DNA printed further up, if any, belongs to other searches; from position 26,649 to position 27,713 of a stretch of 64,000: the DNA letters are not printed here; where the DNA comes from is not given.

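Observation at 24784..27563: Tight operon CYTH - APH-family kinase - NUDIX - NUDIX-like: candidate nucleotide or thiamine-phosphate metabolising module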

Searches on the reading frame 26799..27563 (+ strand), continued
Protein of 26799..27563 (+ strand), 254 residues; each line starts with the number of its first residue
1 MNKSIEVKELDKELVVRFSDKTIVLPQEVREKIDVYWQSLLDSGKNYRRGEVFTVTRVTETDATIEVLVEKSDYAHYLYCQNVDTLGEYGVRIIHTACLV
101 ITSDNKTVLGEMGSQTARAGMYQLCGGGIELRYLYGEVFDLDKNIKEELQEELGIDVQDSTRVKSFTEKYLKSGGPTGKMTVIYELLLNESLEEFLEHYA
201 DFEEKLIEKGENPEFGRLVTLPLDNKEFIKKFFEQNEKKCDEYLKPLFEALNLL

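Call 45: search_protein_families(library=pfam, proteins=[L014:2608-3345:+, L014:4339-5040:+, L060:5450-5956:+, L036:9536-10336:-, L036:10333-10932:-, L036:10939-11556:-, L036:11570-12097:-, L036:12097-12702:-, L016:5230-5769:+, L025:997-1746:+], max_evalue=0.001)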
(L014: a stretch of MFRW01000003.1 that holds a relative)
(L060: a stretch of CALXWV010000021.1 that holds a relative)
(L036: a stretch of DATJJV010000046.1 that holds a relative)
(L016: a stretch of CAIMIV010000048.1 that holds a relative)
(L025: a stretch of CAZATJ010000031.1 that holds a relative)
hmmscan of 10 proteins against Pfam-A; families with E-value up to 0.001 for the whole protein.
L014:2608-3345:+ (245 aa): 2 families
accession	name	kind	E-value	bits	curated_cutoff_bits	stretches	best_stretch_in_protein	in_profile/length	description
PF00483.29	NTP_transferase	-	2.6e-14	53.8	21.2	1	5-158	2-160/245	Nucleotidyl transferase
PF12804.13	NTP_transf_3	-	3.2e-09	37.6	27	1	5-124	1-112/160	MobA-like NTP transferase domain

L014:4339-5040:+ (233 aa): 6 families
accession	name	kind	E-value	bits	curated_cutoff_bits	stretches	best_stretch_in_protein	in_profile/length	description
PF00106.31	adh_short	-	6.5e-38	130.6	26.6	1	6-191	1-193/195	short chain dehydrogenase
PF13561.12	adh_short_C2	-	6.8e-25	88.5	27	1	12-190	1-186/236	Enoyl-(Acyl carrier protein) reductase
PF08659.16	KR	-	6.2e-14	52.8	22.6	1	8-168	3-170/180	KR domain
PF01370.27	Epimerase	-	1.5e-12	47.9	20.9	1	8-134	1-115/240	NAD dependent epimerase/dehydratase family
PF16363.11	GDP_Man_Dehyd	-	5.3e-08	33.1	27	1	9-110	1-107/332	GDP-mannose 4,6 dehydratase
PF04321.23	RmlD_sub_bind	-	1.3e-06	28.1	27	1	7-97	2-74/287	RmlD substrate binding domain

L060:5450-5956:+ (168 aa): 2 families
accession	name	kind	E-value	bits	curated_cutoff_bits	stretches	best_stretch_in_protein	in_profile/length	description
PF00293.34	NUDIX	-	4.4e-18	66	21.1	1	38-151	4-125/134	NUDIX domain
PF14815.12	NUDIX_4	-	0.00023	21.4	35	1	42-103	3-58/113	NUDIX domain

L036:9536-10336:- (266 aa): 2 families
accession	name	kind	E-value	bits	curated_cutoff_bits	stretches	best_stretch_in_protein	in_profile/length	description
PF13277.11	YmdB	-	1e-77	261.3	27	1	4-260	1-252/253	YmdB-like protein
PF00149.33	Metallophos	-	5.1e-05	24.2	21.5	1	1-185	1-191/191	Calcineurin-like phosphoesterase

L036:10333-10932:- (199 aa): 1 family
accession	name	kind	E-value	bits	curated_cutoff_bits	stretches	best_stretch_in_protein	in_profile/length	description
PF01928.26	CYTH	-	2.6e-12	47.4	23.2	1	3-149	2-159/179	CYTH domain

L036:10939-11556:- (205 aa): 3 families
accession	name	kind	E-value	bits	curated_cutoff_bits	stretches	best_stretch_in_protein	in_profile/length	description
PF00702.32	Hydrolase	-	6.1e-19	69.6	26.4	1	2-166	1-180/191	haloacid dehalogenase-like hydrolase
PF13419.12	HAD_2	-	2.3e-10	41.3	23.8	1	51-167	43-162/178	Haloacid dehalogenase-like hydrolase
PF13242.12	Hydrolase_like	-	9.5e-05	22.7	22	1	139-167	3-31/75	HAD-hyrolase-like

L036:11570-12097:- (175 aa): 1 family
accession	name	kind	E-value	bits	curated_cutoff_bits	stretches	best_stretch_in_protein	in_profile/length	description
PF00300.27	His_Phos_1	-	3.5e-32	112.1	21.7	1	4-170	1-176/194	Histidine phosphatase superfamily (branch 1)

L036:12097-12702:- (201 aa): 2 families
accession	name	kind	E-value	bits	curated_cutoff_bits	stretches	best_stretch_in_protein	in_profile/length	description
PF01966.28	HD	-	1.2e-16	61.4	22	1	17-109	1-115/116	HD domain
PF08668.18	HDOD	-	0.0002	21.4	22.9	0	16-66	94-145/196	HDOD domain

L016:5230-5769:+ (179 aa): 0 families

L025:997-1746:+ (249 aa): 1 family
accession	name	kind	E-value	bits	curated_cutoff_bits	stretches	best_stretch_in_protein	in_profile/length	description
PF07826.16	IMP_cyclohyd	-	9.2e-38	130.2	28.1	1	22-232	1-189/192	IMP cyclohydrolase-like protein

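Call 72: search_solved_structures(query=A2, max_evalue=1, show_alignments=2)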
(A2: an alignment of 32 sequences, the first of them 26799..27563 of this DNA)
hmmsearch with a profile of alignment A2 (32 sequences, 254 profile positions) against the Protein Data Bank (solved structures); distinct sequences matched with E-value up to 1: 11.
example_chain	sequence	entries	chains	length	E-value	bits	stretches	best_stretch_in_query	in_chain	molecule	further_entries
2rrk_A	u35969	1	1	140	0.0042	19.5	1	90-165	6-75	CTP pyrophosphohydrolase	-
6tug_A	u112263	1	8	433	0.038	16.3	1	6-116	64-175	CRISPR system endoribonuclease Csm6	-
4v14_A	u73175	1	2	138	0.049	16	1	92-170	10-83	MUTATOR MUTT PROTEIN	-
3ees_A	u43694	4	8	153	0.16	14.3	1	101-159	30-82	Probable pyrophosphohydrolase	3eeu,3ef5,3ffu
2quf_A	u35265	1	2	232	0.21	13.9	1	133-206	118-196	Transcription Factor PF0095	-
2qlz_A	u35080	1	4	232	0.21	13.9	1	133-206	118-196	Transcription Factor PF0095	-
6fpz_A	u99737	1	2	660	0.24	13.7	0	52-94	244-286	Inter-alpha-trypsin inhibitor heavy chain H1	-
6fpy_A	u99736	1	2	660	0.28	13.5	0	52-94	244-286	Inter-alpha-trypsin inhibitor heavy chain H1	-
4lt5_A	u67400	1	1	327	0.38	13.1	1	95-204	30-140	Naegleria Tet-like dioxygenase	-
3hhj_A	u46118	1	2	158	0.61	12.4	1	92-160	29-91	Mutator mutT protein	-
7tgh_B9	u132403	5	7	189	0.74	12.1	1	176-245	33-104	NDUB9 | NADH dehydrogenase [ubiquinone] 1 alpha subcomplex subunit 10, mitochondrial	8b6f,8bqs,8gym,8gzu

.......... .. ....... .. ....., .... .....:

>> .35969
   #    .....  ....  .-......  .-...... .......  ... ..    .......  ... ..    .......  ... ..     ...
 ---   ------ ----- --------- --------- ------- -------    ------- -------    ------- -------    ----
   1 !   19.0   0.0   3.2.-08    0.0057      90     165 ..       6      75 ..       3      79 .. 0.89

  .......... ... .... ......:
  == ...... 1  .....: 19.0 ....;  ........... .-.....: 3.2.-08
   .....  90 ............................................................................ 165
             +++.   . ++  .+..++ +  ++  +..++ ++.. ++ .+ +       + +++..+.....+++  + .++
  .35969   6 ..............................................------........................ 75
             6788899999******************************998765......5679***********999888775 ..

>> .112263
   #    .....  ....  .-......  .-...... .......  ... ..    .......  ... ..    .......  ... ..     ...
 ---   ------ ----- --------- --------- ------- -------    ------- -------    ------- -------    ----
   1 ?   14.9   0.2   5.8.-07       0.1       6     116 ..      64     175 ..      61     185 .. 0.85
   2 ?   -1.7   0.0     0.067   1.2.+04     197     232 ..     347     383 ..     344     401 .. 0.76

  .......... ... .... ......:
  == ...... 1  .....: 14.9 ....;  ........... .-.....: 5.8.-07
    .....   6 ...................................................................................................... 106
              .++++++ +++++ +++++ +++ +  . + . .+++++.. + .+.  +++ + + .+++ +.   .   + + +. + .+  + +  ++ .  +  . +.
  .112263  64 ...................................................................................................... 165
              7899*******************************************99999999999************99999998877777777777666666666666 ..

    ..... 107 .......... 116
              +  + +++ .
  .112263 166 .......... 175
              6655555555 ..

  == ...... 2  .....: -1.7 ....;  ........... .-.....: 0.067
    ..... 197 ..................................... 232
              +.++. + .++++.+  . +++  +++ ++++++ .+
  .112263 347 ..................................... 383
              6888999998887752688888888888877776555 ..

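Call 73: search_protein_families(library=padloc, proteins=[window:26799-27563:+], max_evalue=0.01)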
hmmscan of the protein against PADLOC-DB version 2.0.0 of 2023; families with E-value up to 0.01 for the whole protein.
window:26799-27563:+ (254 aa): 1 family
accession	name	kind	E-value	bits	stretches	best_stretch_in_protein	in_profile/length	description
PDLC04899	PDC-S07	-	0.00078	17.1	1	93-170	6-77/135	-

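Call 80: search_protein_families(library=ncbifam, proteins=[L014:2608-3345:+, L014:3399-4346:+, L014:4339-5040:+, L014:4991-6001:+, L060:5450-5956:+, L016:4169-4963:+], max_evalue=0.00001)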
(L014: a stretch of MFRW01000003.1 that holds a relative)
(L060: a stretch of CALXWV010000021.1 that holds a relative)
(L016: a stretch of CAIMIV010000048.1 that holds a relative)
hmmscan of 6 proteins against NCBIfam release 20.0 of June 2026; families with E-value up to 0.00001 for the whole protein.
L014:2608-3345:+ (245 aa): 15 families
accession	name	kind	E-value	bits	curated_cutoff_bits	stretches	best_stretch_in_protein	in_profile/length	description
NF052502.1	man1P_GTase_Rv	exception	4.2e-20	71.9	440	1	4-229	2-227/352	mannose-1-phosphate guanylyltransferase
NF049965.1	GlMnHpPGnyltfHddC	equivalog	3.1e-14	53.2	300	1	3-229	1-218/221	D-glycero-D-manno-heptose 1-phosphate guanosyltransferase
NF041313.1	UDPGP_AglF_Halo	equivalog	1.8e-13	50.5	400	1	3-183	1-179/234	UTP--glucose-1-phosphate uridylyltransferase AglF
TIGR03992.1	Arch_glmU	subfamily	1.8e-12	46.9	292.1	1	3-184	1-174/393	bifunctional sugar-1-phosphate nucleotidylyltransferase/acetyltransferase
TIGR01208.1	rmlA_long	equivalog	1.8e-12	46.8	320.25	1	5-161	2-158/353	glucose-1-phosphate thymidylyltransferase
NF041135.1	IPPtranDIPPsyn_Thcocales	equivalog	3.7e-09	36.1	580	1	3-227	1-212/419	bifunctional L-myo-inositol-1-phosphate cytidylyltransferase/CDP-L-myo-inositol myo-inositolphosphotransferase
TIGR01207.1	rmlA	equivalog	3e-08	33.1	360.65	1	6-176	3-173/286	glucose-1-phosphate thymidylyltransferase RfbA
NF012024.0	PRK15480.1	equivalog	3e-07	29.9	588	1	5-159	6-161/292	glucose-1-phosphate thymidylyltransferase RfbA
TIGR01173.1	glmU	equivalog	5e-07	28.9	366.85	1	3-185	1-179/452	bifunctional UDP-N-acetylglucosamine diphosphorylase/glucosamine-1-phosphate N-acetyltransferase GlmU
NF045761.1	NAMPUrTaseMurU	equivalog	5.2e-07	29.7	250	1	3-70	1-66/226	N-acetylmuramate alpha-1-phosphate uridylyltransferase MurU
NF001947.0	PRK00725.1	subfamily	2.1e-06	26.8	470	0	4-153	18-185/426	glucose-1-phosphate adenylyltransferase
NF010935.0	PRK14355.1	equivalog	2.2e-06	26.6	718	1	2-159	3-156/459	bifunctional UDP-N-acetylglucosamine diphosphorylase/glucosamine-1-phosphate N-acetyltransferase GlmU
NF041173.1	Sug_nt_acttase_Thmprot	equivalog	2.8e-06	26.6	600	1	3-181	1-171/405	bifunctional sugar-1-phosphate nucleotidylyltransferase/acetyltransferase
TIGR02091.1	glgC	equivalog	4.4e-06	26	424.9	0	5-153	3-168/364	glucose-1-phosphate adenylyltransferase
NF045782.1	NicBOxredNboR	equivalog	8e-06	25.7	260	0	3-106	9-104/206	nicotine blue oxidoreductase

L014:3399-4346:+ (315 aa): 7 families
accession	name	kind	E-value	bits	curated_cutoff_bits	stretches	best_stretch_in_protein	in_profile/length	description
TIGR04130.1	FnlA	equivalog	3.3e-31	108.4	730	1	2-283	3-283/337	UDP-N-acetylglucosamine 4,6-dehydratase/5-epimerase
TIGR03589.1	PseB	equivalog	1.6e-29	102.9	407.75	1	2-281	3-278/324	UDP-N-acetylglucosamine 4,6-dehydratase (inverting)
TIGR01179.1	galE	equivalog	3.9e-10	39.1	262.3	1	5-129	1-121/332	UDP-glucose 4-epimerase GalE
TIGR03466.1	HpnA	hypoth_equivalog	8.6e-08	31.4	367.65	1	5-132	2-116/327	hopanoid-associated sugar epimerase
NF007956.0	PRK10675.1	subfamily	2e-07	30.5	394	1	5-130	2-125/338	UDP-glucose 4-epimerase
TIGR01181.1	dTDP_gluc_dehyt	equivalog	2.1e-06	27.1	365.1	1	5-131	1-127/321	dTDP-glucose 4,6-dehydratase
TIGR02622.1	CDP_4_6_dhtase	equivalog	6.6e-06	25.5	278.45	1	2-132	3-132/352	CDP-glucose 4,6-dehydratase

L014:4339-5040:+ (233 aa): 195 families (the best 25 are shown)
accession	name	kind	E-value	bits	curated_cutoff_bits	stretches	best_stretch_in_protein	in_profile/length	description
NF005594.0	PRK07326.1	equivalog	2e-36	125.8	271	1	2-224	3-230/237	SDR family oxidoreductase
NF009466.0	PRK12826.1-2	subfamily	2.2e-32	112.5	222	1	4-217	2-233/248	3-oxoacyl-ACP reductase FabG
NF006074.0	PRK08220.1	equivalog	1.5e-30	106.6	312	1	4-188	7-188/251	2,3-dihydro-2,3-dihydroxybenzoate dehydrogenase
TIGR01830.1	3oxo_ACP_reduc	equivalog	5.8e-30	104.7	297.75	1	8-198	1-199/239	3-oxoacyl-[acyl-carrier-protein] reductase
NF005806.0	PRK07666.1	equivalog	7.2e-29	100.7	286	1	5-218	7-229/239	3-ketoacyl-ACP reductase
NF047420.2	EF_P_mod_YmfI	equivalog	1.6e-28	100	238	1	8-197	2-195/236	elongation factor P 5-aminopentanone reductase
NF005118.0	PRK06550.1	equivalog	2.1e-28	99.8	270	1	3-186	3-179/236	3-oxoacyl-ACP reductase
NF005672.0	PRK07454.1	equivalog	6.6e-28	97.5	234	1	3-223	4-234/241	SDR family oxidoreductase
TIGR04316.1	dhbA_paeA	equivalog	1.9e-27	96.5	300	1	8-189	1-189/250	2,3-dihydro-2,3-dihydroxybenzoate dehydrogenase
TIGR01829.1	AcAcCoA_reduct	subfamily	4.2e-27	95.4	302.1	1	8-198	3-201/242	acetoacetyl-CoA reductase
NF005309.0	PRK06841.1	subfamily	1.2e-26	93.7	286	1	5-185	15-199/255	GolD/DthD family dehydrogenase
NF006073.0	PRK08219.1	equivalog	3.4e-26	92.3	218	1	4-224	2-223/227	SDR family oxidoreductase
NF009093.0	PRK12429.1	subfamily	5.8e-26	91.3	258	1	4-184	4-191/259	3-hydroxybutyrate dehydrogenase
NF005893.0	PRK07856.1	equivalog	6.3e-26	91.2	255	1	3-187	7-189/255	SDR family oxidoreductase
NF004198.0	PRK05653.1-3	equivalog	1.2e-25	90.5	296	1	4-206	6-224/248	3-oxoacyl-ACP reductase FabG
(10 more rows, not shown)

L014:4991-6001:+ (336 aa): 3 families
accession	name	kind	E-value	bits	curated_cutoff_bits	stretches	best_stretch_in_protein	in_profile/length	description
NF003558.0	PRK05231.1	equivalog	3.8e-09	35.9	271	1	17-297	10-280/322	homoserine kinase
TIGR02906.1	spore_CotS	subfamily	5.5e-09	35.4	172.7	0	76-141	40-104/314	CotS family spore coat protein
TIGR00938.1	thrB_alt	equivalog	9.6e-08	31.7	255.9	1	17-298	10-280/307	homoserine kinase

L060:5450-5956:+ (168 aa): 12 families
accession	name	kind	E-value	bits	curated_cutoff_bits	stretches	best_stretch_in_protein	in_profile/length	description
NF041652.1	Nud_hyd_Dein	equivalog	8e-15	55.4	200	1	39-149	15-130/152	Nudix hydrolase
TIGR00586.1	mutt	equivalog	1.1e-11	44.8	97.9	1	39-98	7-65/129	8-oxo-dGTP diphosphatase MutT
NF006530.0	PRK08999.1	equivalog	5.6e-10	38.8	245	1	39-99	8-67/315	Nudix family hydrolase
NF001938.0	PRK00714.1-5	equivalog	1.8e-09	37.2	116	1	30-95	6-75/172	RNA pyrophosphohydrolase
NF008044.0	PRK10776.1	equivalog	5.3e-08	32.8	148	1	37-101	4-67/130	8-oxo-dGTP diphosphatase MutT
NF007834.0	PRK10546.1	equivalog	2.5e-07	30.6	156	1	43-95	9-60/135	pyrimidine (deoxy)nucleoside triphosphate diphosphatase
NF002995.0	PRK03759.1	equivalog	9.4e-07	28.7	127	1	3-99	8-98/185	isopentenyl-diphosphate Delta-isomerase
NF001935.0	PRK00714.1-2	equivalog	1.5e-06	27.9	259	1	34-100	5-66/183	RNA pyrophosphohydrolase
NF006961.0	PRK09438.1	equivalog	1.7e-06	27.6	103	1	42-117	13-82/151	dihydroneopterin triphosphate diphosphatase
NF011922.0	PRK15393.1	equivalog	1.8e-06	27.7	152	0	42-147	43-148/182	NUDIX hydrolase YfcD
NF001299.0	PRK00241.1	equivalog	6.5e-06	25.8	158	0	42-96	139-190/263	NAD(+) diphosphatase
NF012016.0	PRK15472.1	equivalog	9.6e-06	25.3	95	0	44-106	10-72/141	nucleoside triphosphatase NudI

L016:4169-4963:+ (264 aa): 2 families
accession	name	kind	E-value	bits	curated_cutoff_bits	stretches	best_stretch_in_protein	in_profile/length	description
NF002995.0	PRK03759.1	equivalog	1.6e-09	37.7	127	1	37-200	7-161/185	isopentenyl-diphosphate Delta-isomerase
NF011922.0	PRK15393.1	equivalog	4.2e-06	26.5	152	1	37-133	11-103/182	NUDIX hydrolase YfcD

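Call 101: search_dna_similar(query=L062:5845-6819:+, collection=plasmids, mode=protein, max_rows=10)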
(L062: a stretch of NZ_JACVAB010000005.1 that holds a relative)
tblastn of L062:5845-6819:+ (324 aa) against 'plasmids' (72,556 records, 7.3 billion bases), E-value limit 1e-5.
Records with a match: 15; places in all: 15; records where one place covers at least 80% of the query: 1.
Best place of each record, by identity: <60% 15.
By first word of the organism name: Streptomyces 8; Burkholderia 3; Kitasatospora 2; Cupriavidus 2.
By predicted mobility (MOB-suite, as given by PLSDB): non-mobilizable 8; conjugative 4; mobilizable 3.
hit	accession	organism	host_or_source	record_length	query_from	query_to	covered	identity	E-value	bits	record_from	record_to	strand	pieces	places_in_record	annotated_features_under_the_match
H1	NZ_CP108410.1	Kitasatospora sp. NBC_01300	-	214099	14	302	89%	24.9%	2e-8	63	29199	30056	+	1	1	NUDIX hydrolase | GNAT family N-acetyltransferase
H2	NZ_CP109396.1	Streptomyces sp. NBC_01527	-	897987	88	292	63%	29.0%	9e-8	61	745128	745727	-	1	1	NUDIX domain-containing protein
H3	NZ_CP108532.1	Streptomyces sp. NBC_01220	-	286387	91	292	62%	27.9%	1e-6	57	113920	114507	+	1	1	NUDIX domain-containing protein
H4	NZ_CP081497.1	Streptomyces sp. BHT-5-2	whole organism,plant soil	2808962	89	293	63%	27.4%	2e-9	66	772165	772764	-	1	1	none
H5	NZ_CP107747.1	Streptomyces sp. NBC_00624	-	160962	91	292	62%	27.3%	8e-8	61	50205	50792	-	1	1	NUDIX domain-containing protein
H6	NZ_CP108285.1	Streptomyces atratus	-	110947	88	292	63%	26.7%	2e-8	63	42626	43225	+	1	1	NUDIX domain-containing protein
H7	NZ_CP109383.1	Streptomyces atratus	-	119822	88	292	63%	26.7%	2e-8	63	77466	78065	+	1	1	NUDIX domain-containing protein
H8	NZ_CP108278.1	Streptomyces atratus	-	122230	88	292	63%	26.7%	2e-8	63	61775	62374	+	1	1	NUDIX domain-containing protein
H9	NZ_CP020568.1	Kitasatospora aureofaciens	whole organism,soil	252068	80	293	66%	25.4%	1e-10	70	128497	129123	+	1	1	NUDIX domain-containing protein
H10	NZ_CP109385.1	Streptomyces sp. NBC_01544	-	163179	91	292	62%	26.4%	4e-7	59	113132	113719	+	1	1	NUDIX hydrolase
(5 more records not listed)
